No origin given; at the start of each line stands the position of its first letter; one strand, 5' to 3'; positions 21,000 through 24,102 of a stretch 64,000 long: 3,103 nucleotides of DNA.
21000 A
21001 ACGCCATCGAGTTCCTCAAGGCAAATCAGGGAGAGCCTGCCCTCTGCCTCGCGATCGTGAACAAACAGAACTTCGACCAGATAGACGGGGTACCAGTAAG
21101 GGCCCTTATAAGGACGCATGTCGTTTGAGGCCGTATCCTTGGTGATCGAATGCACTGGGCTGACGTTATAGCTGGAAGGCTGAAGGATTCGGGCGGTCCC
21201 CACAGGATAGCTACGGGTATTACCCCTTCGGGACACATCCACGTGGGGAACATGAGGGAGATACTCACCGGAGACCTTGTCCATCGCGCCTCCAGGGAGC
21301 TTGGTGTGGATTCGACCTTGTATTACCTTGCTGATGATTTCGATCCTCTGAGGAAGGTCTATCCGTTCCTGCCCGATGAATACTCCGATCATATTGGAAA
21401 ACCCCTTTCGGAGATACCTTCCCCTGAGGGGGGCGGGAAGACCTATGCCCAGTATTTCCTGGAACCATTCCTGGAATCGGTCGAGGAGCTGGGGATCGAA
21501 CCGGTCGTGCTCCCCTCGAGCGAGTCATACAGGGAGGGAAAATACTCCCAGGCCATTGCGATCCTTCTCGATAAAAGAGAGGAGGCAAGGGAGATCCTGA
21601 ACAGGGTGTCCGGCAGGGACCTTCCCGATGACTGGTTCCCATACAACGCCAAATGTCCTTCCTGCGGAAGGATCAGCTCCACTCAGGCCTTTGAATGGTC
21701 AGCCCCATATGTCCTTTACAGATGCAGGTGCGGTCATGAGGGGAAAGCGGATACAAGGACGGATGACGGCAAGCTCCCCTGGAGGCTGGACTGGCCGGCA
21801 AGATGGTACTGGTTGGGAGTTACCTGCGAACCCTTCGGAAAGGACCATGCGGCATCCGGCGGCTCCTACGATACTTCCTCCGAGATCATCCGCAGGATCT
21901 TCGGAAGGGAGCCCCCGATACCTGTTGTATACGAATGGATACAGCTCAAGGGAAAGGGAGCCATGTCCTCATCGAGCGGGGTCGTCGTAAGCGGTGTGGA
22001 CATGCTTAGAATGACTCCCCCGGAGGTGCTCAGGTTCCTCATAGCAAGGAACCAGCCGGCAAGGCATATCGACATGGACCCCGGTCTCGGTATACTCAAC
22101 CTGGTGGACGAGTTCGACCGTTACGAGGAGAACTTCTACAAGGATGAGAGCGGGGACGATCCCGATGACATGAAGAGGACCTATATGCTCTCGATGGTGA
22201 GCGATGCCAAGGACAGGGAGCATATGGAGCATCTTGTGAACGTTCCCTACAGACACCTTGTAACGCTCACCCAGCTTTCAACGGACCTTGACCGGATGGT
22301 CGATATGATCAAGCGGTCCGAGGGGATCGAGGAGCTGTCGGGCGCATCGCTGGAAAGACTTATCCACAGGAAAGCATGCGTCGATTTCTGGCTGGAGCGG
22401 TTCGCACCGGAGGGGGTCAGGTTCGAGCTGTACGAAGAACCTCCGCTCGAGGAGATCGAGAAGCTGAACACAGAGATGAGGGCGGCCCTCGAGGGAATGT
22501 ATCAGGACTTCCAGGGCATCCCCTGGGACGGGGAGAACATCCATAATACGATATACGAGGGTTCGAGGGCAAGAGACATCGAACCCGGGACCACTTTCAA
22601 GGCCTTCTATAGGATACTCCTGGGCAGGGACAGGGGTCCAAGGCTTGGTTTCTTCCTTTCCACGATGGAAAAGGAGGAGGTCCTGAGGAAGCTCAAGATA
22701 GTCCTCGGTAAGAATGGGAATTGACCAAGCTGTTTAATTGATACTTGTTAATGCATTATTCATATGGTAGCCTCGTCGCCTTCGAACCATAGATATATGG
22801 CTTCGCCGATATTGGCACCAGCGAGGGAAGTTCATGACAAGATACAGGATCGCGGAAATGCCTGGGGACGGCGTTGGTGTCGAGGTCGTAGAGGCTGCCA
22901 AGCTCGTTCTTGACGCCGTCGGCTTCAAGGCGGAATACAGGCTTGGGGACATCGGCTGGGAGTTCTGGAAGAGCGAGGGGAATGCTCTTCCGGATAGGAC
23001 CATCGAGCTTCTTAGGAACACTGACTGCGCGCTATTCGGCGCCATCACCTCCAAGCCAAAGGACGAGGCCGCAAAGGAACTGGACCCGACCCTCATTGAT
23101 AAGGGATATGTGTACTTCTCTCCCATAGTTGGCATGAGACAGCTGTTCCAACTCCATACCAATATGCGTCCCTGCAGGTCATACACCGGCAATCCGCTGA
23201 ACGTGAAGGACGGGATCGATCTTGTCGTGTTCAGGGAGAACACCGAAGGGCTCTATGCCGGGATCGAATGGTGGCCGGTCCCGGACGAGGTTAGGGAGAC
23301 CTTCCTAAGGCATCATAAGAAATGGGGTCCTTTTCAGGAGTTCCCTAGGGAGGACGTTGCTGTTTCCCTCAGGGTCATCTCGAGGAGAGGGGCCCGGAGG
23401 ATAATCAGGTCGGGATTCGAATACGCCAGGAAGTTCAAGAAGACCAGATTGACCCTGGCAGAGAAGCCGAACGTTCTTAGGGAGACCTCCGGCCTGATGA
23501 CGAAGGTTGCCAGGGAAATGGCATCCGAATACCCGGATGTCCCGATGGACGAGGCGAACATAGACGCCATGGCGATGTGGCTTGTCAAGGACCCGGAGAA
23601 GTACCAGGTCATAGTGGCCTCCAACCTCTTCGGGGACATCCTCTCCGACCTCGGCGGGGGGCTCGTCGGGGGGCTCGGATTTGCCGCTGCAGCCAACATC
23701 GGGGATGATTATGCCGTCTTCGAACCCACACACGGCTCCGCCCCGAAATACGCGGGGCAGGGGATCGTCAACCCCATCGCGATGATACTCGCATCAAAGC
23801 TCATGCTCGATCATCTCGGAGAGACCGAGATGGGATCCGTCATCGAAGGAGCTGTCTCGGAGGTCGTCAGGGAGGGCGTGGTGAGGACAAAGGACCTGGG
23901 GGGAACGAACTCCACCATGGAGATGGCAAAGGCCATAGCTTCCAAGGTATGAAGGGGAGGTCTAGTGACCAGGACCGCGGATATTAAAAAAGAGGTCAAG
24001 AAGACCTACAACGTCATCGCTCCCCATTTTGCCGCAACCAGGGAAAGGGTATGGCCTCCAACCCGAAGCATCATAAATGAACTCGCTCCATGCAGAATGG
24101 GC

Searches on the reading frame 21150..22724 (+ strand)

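Call 31: search_protein_families(library=pfam, proteins=[window:21150-22724:+], max_evalue=0.0001)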
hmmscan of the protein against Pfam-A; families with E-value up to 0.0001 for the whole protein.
window:21150-22724:+ (524 aa): 2 families
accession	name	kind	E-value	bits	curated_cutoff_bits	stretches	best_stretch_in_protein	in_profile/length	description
PF01921.24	tRNA-synt_1f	-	1.4e-116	389.8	27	1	1-350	1-359/360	tRNA synthetases class I (K)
PF09334.17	tRNA-synt_1g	-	7.8e-07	28.6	20.1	0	260-305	317-361/391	tRNA synthetases class I (M)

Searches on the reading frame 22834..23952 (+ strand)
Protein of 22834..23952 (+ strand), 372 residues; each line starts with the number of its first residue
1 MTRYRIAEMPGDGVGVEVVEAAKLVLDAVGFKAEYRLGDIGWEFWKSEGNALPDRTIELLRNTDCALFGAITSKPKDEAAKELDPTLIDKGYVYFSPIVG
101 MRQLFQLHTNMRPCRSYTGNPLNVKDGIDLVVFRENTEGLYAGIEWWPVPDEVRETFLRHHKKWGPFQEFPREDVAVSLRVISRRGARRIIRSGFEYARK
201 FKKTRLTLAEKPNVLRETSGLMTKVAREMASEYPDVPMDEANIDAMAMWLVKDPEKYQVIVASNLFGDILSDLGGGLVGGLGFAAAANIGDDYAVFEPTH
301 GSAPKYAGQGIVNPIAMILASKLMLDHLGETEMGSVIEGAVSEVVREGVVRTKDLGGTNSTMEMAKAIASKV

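Call 31: search_protein_families(library=pfam, proteins=[window:22834-23952:+], max_evalue=0.0001)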
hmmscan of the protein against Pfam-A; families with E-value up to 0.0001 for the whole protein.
window:22834-23952:+ (372 aa): 1 family
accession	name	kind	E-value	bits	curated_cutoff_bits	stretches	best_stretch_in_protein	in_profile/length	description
PF00180.25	Iso_dh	-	1.7e-85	287.8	27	1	6-368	2-348/348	Isocitrate/isopropylmalate dehydrogenase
